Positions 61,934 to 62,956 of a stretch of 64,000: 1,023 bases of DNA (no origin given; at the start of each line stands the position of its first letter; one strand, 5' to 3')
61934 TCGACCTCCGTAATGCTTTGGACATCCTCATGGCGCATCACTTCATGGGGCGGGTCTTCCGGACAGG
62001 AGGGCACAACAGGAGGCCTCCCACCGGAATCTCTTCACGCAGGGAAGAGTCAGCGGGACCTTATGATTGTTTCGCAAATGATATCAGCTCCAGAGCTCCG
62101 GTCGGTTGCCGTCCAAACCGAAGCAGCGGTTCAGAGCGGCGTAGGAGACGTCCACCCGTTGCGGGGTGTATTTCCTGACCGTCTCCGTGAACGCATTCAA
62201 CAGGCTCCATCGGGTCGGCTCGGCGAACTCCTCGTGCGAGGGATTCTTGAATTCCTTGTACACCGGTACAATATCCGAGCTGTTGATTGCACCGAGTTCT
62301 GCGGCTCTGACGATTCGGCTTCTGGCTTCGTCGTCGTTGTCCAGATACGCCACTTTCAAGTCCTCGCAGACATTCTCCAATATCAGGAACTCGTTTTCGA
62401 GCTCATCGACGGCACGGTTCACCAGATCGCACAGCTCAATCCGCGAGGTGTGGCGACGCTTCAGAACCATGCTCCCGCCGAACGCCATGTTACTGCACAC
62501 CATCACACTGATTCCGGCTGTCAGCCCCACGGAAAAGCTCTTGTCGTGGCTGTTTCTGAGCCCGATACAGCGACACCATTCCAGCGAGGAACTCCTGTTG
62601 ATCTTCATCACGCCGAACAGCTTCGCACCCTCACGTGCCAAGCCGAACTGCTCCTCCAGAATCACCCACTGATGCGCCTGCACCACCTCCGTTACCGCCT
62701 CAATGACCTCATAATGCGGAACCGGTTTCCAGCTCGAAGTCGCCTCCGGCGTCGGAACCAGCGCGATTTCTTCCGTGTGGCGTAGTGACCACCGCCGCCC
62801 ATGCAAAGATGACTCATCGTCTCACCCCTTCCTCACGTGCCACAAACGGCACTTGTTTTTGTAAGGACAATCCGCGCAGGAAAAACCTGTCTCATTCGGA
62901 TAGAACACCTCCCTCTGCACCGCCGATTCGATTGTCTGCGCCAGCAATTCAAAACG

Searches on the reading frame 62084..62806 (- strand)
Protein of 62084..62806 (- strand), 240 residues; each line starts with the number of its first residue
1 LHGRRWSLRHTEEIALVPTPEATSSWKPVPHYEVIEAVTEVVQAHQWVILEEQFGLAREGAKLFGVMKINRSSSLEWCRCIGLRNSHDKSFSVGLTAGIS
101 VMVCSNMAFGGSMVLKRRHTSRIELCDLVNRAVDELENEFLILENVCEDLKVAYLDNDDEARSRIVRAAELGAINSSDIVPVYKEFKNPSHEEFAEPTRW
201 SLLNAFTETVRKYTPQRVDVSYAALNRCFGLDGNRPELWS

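Call 10: search_protein_families(library=pfam, proteins=[window:62084-62806:-], max_evalue=0.01)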
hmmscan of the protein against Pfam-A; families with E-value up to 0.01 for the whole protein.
window:62084-62806:- (240 aa): 1 family
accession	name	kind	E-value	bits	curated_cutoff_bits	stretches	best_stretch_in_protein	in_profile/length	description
PF06067.16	DUF932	-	5.4e-11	43.1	23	1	24-219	7-215/227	Domain of unknown function (DUF932)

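Call 11: search_protein_families(library=phrogs, proteins=[window:62084-62806:-], max_evalue=0.001)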
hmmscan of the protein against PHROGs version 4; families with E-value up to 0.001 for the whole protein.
window:62084-62806:- (240 aa): 1 family
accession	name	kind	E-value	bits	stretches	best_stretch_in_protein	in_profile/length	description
phrog_1221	-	unknown function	1.7e-09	38.2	1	24-124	105-212/355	-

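Call 15: find_encoding_contigs(protein=window:62084-62806:-, flank=10000, max_places=8)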
Protein window:62084-62806:- (240 aa): 4 contigs read that carry it; 2 places shown.
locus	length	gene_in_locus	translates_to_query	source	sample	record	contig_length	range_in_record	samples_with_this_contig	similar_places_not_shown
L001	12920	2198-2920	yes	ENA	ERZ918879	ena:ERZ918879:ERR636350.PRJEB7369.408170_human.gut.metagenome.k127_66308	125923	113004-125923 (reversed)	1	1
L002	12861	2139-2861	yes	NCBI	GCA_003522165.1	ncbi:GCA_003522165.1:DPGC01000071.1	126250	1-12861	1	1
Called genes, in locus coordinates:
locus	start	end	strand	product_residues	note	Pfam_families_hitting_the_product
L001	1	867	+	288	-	?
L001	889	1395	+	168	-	-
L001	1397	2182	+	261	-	PF12705:PDDEXK_1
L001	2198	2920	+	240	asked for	PF06067:DUF932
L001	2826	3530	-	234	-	-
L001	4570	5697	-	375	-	PF01408:GFO_IDH_MocA, PF22725:GFO_IDH_MocA_C3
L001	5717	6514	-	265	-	PF01261:AP_endonuc_2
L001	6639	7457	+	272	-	PF12833:HTH_18, PF00165:HTH_AraC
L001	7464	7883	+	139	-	PF00472:RF-1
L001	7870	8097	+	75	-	-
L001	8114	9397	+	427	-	PF03952:Enolase_N, PF00113:Enolase_C, PF13378:MR_MLE_C (weak), PF07476:MAAL_C (faint)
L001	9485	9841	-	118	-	PF00462:Glutaredoxin (weak), PF03960:ArsC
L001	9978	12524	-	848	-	-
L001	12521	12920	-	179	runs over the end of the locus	-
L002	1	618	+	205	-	?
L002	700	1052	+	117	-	-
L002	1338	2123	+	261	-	PF12705:PDDEXK_1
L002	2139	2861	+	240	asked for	PF06067:DUF932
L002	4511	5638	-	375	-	PF01408:GFO_IDH_MocA, PF22725:GFO_IDH_MocA_C3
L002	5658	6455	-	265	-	PF01261:AP_endonuc_2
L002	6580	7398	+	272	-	PF12833:HTH_18, PF00165:HTH_AraC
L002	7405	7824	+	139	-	PF00472:RF-1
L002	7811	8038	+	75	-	-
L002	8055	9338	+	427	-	PF03952:Enolase_N, PF00113:Enolase_C, PF13378:MR_MLE_C (weak), PF07476:MAAL_C (faint)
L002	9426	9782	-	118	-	PF00462:Glutaredoxin (weak), PF03960:ArsC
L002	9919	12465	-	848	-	-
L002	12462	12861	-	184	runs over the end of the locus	-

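Call 16: find_related_loci(query=window:62084-62806:-, collection=viral_contigs, flank=10000)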
Query window:62084-62806:- (240 aa) in viral_contigs; peptide patterns used: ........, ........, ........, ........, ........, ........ (x = any residue, [..] = any of these).
6 stretches matched a pattern; 1 encode a relative of the query (tblastn E <= 1e-3); 1 distinct loci.
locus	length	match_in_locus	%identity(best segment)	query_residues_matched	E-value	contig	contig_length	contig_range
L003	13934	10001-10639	32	3-215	4e-34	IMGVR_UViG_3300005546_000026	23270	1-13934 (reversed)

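Call 18: search_protein_families(library=pfam, proteins=[L001:1-867:+, L001:889-1395:+, L002:1-618:+, L002:700-1052:+], max_evalue=0.01)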
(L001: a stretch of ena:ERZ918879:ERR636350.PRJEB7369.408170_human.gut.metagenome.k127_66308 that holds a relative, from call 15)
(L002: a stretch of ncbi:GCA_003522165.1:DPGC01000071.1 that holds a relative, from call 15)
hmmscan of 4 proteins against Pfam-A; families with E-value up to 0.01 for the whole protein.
L001:1-867:+ (288 aa): 0 families

L001:889-1395:+ (168 aa): 0 families

L002:1-618:+ (205 aa): 0 families

L002:700-1052:+ (117 aa): 0 families

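Call 19: find_homologous_proteins(query=window:62084-62806:-, max_evalue=1e-10)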
Query window:62084-62806:- (240 aa): 1295 proteins with E <= 1e-10 among 1792 candidates; the best 120 are listed.
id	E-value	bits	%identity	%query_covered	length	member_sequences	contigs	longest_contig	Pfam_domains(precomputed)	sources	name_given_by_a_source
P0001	1.9e-145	501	97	95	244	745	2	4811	PF06067.17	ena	-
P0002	2.2e-130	451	86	95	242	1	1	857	PF06067.17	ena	-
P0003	1.4e-127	442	83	95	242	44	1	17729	PF06067.17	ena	-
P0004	2.7e-127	441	83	95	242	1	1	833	PF06067.17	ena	-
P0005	3.7e-127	441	82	95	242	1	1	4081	PF06067.17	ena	-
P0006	4.9e-126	437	81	95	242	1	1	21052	PF06067.17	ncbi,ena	-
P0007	9.4e-126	436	82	95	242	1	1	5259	PF06067.17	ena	-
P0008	2.6e-125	435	84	95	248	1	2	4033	PF06067.17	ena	-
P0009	1.3e-124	432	85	94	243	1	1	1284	PF06067.17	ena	-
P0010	1.6e-124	432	84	95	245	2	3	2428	PF06067.17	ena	-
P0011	4.1e-124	431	83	95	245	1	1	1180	PF06067.17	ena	-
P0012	1.8e-123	429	82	95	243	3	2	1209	PF06067.17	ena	-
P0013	2.9e-123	428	83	95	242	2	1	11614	PF06067.17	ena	-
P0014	2.9e-123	428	83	95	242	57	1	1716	PF06067.17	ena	-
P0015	9.8e-123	426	81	95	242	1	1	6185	PF06067.17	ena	-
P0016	9.9e-123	426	82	95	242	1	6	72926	PF06067.17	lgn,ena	-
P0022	2.8e-122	425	81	95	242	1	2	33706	PF06067.17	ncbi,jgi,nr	ncbi:MAG: DUF945 domain-containing protein [Lentisphaerae bacterium]|nr:DUF945 domain-containing pro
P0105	1.1e-117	410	79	95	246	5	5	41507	PF06067.17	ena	-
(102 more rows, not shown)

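Call 20: find_encoding_contigs(protein=P0016, flank=10000, max_places=4)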
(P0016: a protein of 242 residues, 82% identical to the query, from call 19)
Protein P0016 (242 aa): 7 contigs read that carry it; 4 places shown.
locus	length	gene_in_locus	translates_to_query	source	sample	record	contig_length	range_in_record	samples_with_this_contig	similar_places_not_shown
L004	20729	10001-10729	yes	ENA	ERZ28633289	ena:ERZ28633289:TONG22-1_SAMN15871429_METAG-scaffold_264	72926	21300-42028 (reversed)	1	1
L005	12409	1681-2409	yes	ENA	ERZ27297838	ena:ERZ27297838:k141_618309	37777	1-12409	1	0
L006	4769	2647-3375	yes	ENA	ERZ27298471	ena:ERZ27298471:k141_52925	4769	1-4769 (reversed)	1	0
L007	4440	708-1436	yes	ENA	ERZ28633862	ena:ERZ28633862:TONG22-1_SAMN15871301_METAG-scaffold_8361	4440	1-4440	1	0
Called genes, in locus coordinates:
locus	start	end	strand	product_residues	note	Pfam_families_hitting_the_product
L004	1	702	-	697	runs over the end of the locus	-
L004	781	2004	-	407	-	PF01408:GFO_IDH_MocA, PF22725:GFO_IDH_MocA_C3, PF02894:GFO_IDH_MocA_C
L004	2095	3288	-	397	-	PF00392:GntR, PF13377:Peripla_BP_3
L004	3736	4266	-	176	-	-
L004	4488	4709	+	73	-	-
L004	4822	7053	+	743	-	PF02065:Melibiase, PF17801:Melibiase_C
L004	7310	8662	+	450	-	-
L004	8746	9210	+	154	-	-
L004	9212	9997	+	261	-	PF12705:PDDEXK_1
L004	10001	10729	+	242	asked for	PF06067:DUF932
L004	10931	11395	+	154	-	-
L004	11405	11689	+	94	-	-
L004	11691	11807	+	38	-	PF08271:Zn_Ribbon_TF (weak)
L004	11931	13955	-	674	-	PF00580:UvrD-helicase, PF13245:AAA_19, PF01443:Viral_helicase1 (faint), PF13361:UvrD_C, PF13538:UvrD_C_2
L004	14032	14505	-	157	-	-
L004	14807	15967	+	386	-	PF13173:AAA_14, PF13635:DUF4143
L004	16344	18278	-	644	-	-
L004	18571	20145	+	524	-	PF01266:DAO (faint), PF01593:Amino_oxidase, PF13450:NAD_binding_8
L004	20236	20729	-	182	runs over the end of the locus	-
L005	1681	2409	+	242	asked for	PF06067:DUF932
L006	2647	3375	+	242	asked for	PF06067:DUF932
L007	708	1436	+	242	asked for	PF06067:DUF932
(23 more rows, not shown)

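Call 21: find_encoding_contigs(protein=P0105, flank=10000, max_places=4)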
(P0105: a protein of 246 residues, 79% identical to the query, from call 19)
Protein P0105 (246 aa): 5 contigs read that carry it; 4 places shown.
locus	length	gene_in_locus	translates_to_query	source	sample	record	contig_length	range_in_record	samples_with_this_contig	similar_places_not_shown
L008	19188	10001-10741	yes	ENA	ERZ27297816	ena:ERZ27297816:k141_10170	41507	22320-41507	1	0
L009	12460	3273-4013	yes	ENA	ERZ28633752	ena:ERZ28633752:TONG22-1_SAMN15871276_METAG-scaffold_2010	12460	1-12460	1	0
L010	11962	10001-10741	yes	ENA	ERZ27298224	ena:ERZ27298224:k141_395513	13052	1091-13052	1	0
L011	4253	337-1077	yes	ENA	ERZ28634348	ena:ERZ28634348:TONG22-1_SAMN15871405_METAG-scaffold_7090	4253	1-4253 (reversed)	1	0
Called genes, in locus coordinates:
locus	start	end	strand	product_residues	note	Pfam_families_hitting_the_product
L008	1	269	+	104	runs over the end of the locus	-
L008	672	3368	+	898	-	PF00069:Pkinase, PF07714:PK_Tyr_Ser-Thr, PF01636:APH (faint), PF03109:ABC1 (faint)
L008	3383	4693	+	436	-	-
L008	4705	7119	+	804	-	PF00498:FHA, PF00005:ABC_tran, PF13304:AAA_21 (faint)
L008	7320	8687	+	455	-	-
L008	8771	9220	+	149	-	-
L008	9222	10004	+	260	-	PF12705:PDDEXK_1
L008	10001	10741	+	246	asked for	PF06067:DUF932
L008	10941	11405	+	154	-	-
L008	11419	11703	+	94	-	-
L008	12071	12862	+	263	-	-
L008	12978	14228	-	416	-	PF13173:AAA_14, PF13635:DUF4143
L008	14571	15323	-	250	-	PF13361:UvrD_C, PF13538:UvrD_C_2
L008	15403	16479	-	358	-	PF01408:GFO_IDH_MocA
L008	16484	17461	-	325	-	PF01408:GFO_IDH_MocA, PF02894:GFO_IDH_MocA_C, PF22725:GFO_IDH_MocA_C3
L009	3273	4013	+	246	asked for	PF06067:DUF932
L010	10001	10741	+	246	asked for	PF06067:DUF932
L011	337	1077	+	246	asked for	PF06067:DUF932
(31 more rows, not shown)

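Call 22: find_encoding_contigs(protein=P0022, flank=10000, max_places=4)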
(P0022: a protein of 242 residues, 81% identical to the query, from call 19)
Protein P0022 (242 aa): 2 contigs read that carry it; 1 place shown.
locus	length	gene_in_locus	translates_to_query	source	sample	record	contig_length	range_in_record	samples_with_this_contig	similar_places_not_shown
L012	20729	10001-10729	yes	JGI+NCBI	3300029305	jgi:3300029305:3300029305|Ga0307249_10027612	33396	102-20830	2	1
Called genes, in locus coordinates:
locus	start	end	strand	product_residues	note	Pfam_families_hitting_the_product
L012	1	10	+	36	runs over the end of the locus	?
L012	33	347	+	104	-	-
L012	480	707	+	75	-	PF12668:DUF3791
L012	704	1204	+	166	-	PF13151:DUF3990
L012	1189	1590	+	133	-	-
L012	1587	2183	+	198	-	PF04542:Sigma70_r2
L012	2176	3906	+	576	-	PF00069:Pkinase, PF07714:PK_Tyr_Ser-Thr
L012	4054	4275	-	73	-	-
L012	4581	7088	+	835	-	PF00023:Ank (faint), PF13606:Ank_3 (faint), PF13857:Ank_5 (faint), PF12796:Ank_2, PF13637:Ank_4 (weak), PF12796:Ank_2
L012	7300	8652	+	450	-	-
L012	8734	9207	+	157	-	-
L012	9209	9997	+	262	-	PF12705:PDDEXK_1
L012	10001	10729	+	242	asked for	PF06067:DUF932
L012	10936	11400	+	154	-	-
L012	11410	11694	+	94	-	PF13488:Gly-zipper_Omp (weak)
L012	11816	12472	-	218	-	PF11726:YagK_YfjJ_C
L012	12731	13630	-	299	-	PF19263:DUF5906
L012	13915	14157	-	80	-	-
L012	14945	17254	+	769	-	PF00910:RNA_helicase (faint), PF05496:RuvB_N (faint), PF07693:KAP_NTPase (faint), PF00004:AAA, PF01443:Viral_helicase1 (faint), PF07728:AAA_5 (faint), PF13191:AAA_16 (weak), PF00004:AAA, +5 more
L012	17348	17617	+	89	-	PF13740:ACT_6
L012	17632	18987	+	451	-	PF05167:DUF711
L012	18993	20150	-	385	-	PF00149:Metallophos, PF12850:Metallophos_2 (weak)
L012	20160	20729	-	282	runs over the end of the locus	PF00248:Aldo_ket_red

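Call 38: search_protein_families(library=phrogs, proteins=[L004:7310-8662:+, L004:8746-9210:+, L004:10931-11395:+, L004:11405-11689:+, L001:1-867:+, L001:889-1395:+], max_evalue=0.01)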
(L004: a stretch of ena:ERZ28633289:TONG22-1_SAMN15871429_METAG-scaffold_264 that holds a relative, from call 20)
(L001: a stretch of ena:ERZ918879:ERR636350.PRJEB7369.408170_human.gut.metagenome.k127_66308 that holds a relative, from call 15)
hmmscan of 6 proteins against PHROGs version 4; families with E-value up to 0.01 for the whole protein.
L004:7310-8662:+ (450 aa): 2 families
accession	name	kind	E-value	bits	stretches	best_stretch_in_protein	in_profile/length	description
phrog_947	-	DNA, RNA and nucleotide metabolism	9.5e-22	78.4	1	1-344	4-364/368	DNA polymerase processivity factor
phrog_3007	-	DNA, RNA and nucleotide metabolism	5e-06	27.4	1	133-249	11-134/190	RusA-like Holliday junction resolvase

L004:8746-9210:+ (154 aa): 1 family
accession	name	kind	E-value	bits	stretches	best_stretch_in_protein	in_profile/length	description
phrog_11717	-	unknown function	0.00054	20.7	1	71-147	127-189/208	-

L004:10931-11395:+ (154 aa): 0 families

L004:11405-11689:+ (94 aa): 15 families
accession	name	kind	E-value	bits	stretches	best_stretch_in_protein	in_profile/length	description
phrog_16692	-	unknown function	1.3e-05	24.8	1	18-82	711-774/1107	-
phrog_1047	-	tail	1.4e-05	24.4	1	23-83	853-910/1251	tail associated lysin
phrog_24596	-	unknown function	0.00013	21.2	1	16-76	704-763/1052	-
phrog_10341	-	lysis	0.00017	21.6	1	22-88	133-197/577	endolysin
phrog_167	-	tail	0.00036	19.3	1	24-82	675-731/1555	tail length tape measure protein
phrog_794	-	tail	0.00065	19.5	1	22-78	623-681/763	tail length tape measure protein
phrog_15869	-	unknown function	0.00089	20.4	1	27-73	45-91/137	-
phrog_20938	-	unknown function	0.0013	17.9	1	24-80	799-854/1028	-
phrog_8949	-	unknown function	0.0019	18.6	1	12-82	135-204/557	-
phrog_30731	-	unknown function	0.0031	16.6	1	20-75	876-931/1060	-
phrog_14486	-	unknown function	0.0033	17.7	1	18-73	351-406/489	-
phrog_23574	-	tail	0.0044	15.3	1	26-79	815-868/1441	tail length tape measure protein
phrog_18476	-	unknown function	0.0064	17.3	1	10-74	53-112/209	-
phrog_34863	-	unknown function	0.0086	15.2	1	22-79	394-450/966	-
phrog_10675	-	unknown function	0.0099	17.1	0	78-93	27-42/98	-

L001:1-867:+ (288 aa): 0 families

L001:889-1395:+ (168 aa): 1 family
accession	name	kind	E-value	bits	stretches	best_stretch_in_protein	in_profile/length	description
phrog_13442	-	unknown function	0.0064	17.8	0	27-79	22-73/89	-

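Call 39: search_protein_families(library=pfam, proteins=[L004:7310-8662:+, L004:8746-9210:+, L004:10931-11395:+, L004:11405-11689:+, L012:11816-12472:-, L012:12731-13630:-, L012:13915-14157:-], max_evalue=0.1)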
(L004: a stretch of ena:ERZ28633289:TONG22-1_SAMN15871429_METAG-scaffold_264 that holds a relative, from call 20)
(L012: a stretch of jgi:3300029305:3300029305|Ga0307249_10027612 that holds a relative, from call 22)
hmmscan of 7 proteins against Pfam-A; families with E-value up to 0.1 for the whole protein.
L004:7310-8662:+ (450 aa): 0 families

L004:8746-9210:+ (154 aa): 0 families

L004:10931-11395:+ (154 aa): 3 families
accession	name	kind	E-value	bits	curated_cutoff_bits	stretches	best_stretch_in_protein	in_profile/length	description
PF09440.15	eIF3_N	-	0.024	15.4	26.8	1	69-139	18-87/133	eIF3 subunit 6 N terminal domain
PF17221.8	COMMD1_N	-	0.051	14.4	23.4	1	88-135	8-55/102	COMMD1 N-terminal domain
PF03359.18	GKAP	-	0.084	12.8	27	1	72-128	181-239/344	Guanylate-kinase-associated protein (GKAP) protein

L004:11405-11689:+ (94 aa): 9 families
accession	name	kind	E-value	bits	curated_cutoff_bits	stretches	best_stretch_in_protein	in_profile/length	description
PF13488.11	Gly-zipper_Omp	-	8e-06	26.1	25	1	36-78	2-45/46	Glycine zipper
PF05433.20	Rick_17kDa_Anti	-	0.00076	19.8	24.2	1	35-72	5-43/43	Glycine zipper 2TM domain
PF13441.11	Gly-zipper_YMGG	-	0.001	19.2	28.9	1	21-45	7-32/45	YMGG-like Gly-zipper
PF06897.17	DUF1269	-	0.0033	18.2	26.9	1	33-82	1-47/100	Protein of unknown function (DUF1269)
PF04306.18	DUF456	-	0.0051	17.5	29.4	1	27-69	57-95/139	Protein of unknown function (DUF456)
PF01096.23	Zn_ribbon_TFIIS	-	0.013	15.7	21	0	76-93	22-39/39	Transcription factor S-II (TFIIS)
PF14354.12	Lar_restr_allev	-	0.03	15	28.6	0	2-20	5-23/58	Restriction alleviation protein Lar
PF15777.11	Anti-TRAP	-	0.067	13.6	32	0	1-13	31-43/59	Tryptophan RNA-binding attenuator protein inhibitory protein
PF10571.15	UPF0547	-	0.07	13.7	29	1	84-93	16-25/26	Uncharacterised protein family UPF0547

L012:11816-12472:- (218 aa): 4 families
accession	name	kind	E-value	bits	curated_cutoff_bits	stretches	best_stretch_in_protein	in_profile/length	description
PF11726.14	YagK_YfjJ_C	-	1.8e-08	34.9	25.8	1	45-196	3-165/170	YagK/YfjJ C-terminal domain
PF23343.2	REP_ORF2-G2P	-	4.8e-05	24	27.8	1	65-120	14-61/99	Replication-associated protein ORF2/G2P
PF20199.4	RepSA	-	0.0025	17.5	34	1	76-193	183-311/438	Replication initiator protein, pSAM2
PF17363.7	DUF5388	-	0.096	13.5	26.1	0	117-136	8-26/64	Family of unknown function (DUF5388)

L012:12731-13630:- (299 aa): 8 families
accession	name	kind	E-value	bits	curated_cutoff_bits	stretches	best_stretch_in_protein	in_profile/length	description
PF19263.5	DUF5906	-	8.3e-16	59.1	27.6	1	38-151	2-114/114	Family of unknown function (DUF5906)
PF03288.22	Pox_D5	-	6.5e-05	23.7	21.4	1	215-275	1-60/86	Poxvirus D5 protein-like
PF13175.12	AAA_15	-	0.0039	17.3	32.1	1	36-187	27-92/374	AAA ATPase domain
PF03215.21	Rad17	-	0.0063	16.9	23.8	1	28-60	41-73/186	Rad17 P-loop domain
PF01057.23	Parvo_NS1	-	0.013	14.9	20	1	32-145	113-217/271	Parvovirus non-structural protein NS1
PF01583.26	APS_kinase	-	0.037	14.5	21.1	1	33-75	3-45/152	Adenylylsulphate kinase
PF15653.11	Tox-URI2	-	0.063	14.1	20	0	41-71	50-80/86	URI fold toxin 2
PF08298.17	AAA_PrkA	-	0.096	12.2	25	0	11-60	64-113/358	PrkA AAA domain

L012:13915-14157:- (80 aa): 0 families

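Call 52: find_encoding_contigs(protein=P0001, flank=10000, max_places=10)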
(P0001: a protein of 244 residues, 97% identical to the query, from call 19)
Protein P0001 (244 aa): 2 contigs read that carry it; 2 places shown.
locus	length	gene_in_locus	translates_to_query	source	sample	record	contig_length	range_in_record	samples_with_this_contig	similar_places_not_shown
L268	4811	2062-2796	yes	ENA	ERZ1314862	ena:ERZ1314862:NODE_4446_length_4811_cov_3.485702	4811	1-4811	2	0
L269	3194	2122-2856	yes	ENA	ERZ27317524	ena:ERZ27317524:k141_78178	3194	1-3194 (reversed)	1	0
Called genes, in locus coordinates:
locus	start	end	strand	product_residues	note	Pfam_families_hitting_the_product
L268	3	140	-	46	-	?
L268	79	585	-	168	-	PF19502:DUF6036 (weak)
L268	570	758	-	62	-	-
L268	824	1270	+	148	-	-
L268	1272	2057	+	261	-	PF12705:PDDEXK_1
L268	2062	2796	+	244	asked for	PF06067:DUF932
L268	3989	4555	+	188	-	-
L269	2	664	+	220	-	?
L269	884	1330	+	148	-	-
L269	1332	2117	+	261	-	PF12705:PDDEXK_1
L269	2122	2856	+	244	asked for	PF06067:DUF932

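Call 56: search_protein_families(library=pfam, proteins=[L268:3989-4555:+, L268:824-1270:+, L268:79-585:-, L268:570-758:-, L269:2-664:+], max_evalue=0.05)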
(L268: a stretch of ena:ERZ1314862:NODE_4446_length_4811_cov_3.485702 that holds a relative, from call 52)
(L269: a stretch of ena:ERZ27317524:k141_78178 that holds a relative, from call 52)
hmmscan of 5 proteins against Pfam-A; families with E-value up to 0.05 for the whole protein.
L268:3989-4555:+ (188 aa): 1 family
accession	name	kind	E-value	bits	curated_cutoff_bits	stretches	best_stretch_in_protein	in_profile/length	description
PF17075.10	RRT14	-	0.029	14.9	27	1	7-97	97-181/196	Regular of rDNA transcription protein 14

L268:824-1270:+ (148 aa): 1 family
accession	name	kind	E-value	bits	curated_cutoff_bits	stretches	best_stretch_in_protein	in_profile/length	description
PF13565.12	HTH_32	-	0.016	16.2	33.7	0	97-134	29-67/73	Homeodomain-like domain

L268:79-585:- (168 aa): 3 families
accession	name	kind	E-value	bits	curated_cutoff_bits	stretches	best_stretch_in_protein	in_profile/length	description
PF19502.5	DUF6036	-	1.5e-06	28.5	23.6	1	11-139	18-117/164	Nucleotidyltransferase of unknown function (DUF6036)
PF09970.15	DUF2204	-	0.0034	17.5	20.3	0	4-39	8-44/181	Nucleotidyl transferase of unknown function (DUF2204)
PF08843.17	AbiEii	-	0.03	14.7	22.5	1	14-108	14-115/238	Nucleotidyl transferase AbiEii toxin, Type IV TA system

L268:570-758:- (62 aa): 0 families

L269:2-664:+ (220 aa): 0 families

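Call 64: find_homologous_proteins(query=L001:1-864:+, max_evalue=1e-40)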
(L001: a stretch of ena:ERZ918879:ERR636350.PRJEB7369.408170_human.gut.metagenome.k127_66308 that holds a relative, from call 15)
Query L001:1-864:+ (288 aa): 1098 proteins with E <= 1e-40 among 1816 candidates; the best 120 are listed.
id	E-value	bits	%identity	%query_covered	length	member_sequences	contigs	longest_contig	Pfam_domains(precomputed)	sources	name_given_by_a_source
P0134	4.1e-182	622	95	100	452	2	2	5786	-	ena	-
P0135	4.3e-181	618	96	100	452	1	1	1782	-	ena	-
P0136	8.1e-181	617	95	100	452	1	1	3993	-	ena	-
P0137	2.5e-180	616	95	100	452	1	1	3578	-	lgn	-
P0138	2.7e-180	616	94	100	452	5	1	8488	-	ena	-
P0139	3.0e-180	615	95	100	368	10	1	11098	-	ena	-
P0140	3.6e-180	615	95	100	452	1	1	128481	-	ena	-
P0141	4.6e-180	615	94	100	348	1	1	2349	-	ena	-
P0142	4.6e-180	615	95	100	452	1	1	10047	-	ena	-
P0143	4.7e-180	615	95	100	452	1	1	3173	-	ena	-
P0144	1.0e-179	614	95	100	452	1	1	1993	-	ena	-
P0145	1.0e-179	614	96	100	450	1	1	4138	-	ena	-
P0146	1.2e-179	613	95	100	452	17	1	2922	-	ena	-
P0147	1.7e-179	613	94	100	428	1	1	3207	-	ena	-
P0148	1.7e-179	613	95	100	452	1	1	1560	-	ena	-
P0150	2.1e-179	613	94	100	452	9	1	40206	-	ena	-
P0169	3.9e-176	602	95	100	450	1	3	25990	-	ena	-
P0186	2.6e-174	596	94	100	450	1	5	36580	-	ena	-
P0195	7.1e-173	591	91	100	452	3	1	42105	-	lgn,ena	-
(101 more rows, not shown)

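Call 65: find_encoding_contigs(protein=P0140, flank=10000, max_places=3)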
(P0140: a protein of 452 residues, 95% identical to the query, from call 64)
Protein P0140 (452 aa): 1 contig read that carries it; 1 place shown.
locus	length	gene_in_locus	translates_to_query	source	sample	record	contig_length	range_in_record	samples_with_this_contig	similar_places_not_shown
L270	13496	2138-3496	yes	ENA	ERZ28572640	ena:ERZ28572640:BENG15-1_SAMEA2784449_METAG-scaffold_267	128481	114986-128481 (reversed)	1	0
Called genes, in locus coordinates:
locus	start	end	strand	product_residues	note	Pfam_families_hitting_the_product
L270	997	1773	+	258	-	-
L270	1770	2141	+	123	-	-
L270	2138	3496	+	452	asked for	-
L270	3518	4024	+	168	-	-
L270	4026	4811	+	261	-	PF12705:PDDEXK_1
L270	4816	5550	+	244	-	PF06067:DUF932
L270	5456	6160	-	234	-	-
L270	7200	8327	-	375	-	PF01408:GFO_IDH_MocA, PF22725:GFO_IDH_MocA_C3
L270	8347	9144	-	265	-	PF01261:AP_endonuc_2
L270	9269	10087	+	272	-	PF12833:HTH_18, PF00165:HTH_AraC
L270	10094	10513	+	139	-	PF00472:RF-1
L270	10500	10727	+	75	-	-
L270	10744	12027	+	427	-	PF03952:Enolase_N, PF00113:Enolase_C, PF13378:MR_MLE_C (weak), PF07476:MAAL_C (faint)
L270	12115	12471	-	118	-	PF00462:Glutaredoxin (weak), PF03960:ArsC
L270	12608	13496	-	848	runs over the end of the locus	-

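Call 66: find_encoding_contigs(protein=P0150, flank=10000, max_places=3)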
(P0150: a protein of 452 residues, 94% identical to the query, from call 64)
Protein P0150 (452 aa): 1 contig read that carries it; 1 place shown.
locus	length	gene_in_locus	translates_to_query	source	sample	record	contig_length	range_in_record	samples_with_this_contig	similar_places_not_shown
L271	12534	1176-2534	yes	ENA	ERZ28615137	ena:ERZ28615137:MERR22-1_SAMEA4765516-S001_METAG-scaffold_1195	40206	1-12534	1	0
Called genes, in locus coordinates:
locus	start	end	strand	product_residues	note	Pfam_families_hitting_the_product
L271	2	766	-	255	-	?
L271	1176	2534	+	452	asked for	-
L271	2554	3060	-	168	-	PF19502:DUF6036 (weak)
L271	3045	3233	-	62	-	-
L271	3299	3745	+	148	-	-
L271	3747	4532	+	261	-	PF12705:PDDEXK_1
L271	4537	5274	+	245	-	PF06067:DUF932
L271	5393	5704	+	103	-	-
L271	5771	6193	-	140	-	PF13470:PIN_3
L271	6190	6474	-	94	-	PF04221:RelB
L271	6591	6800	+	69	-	-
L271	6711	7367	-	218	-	-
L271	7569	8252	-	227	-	PF11726:YagK_YfjJ_C, PF23343:REP_ORF2-G2P (weak)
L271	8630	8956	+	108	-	PF12728:HTH_17 (weak)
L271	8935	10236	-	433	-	-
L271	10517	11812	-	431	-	PF00589:Phage_integrase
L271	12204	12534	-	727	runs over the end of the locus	-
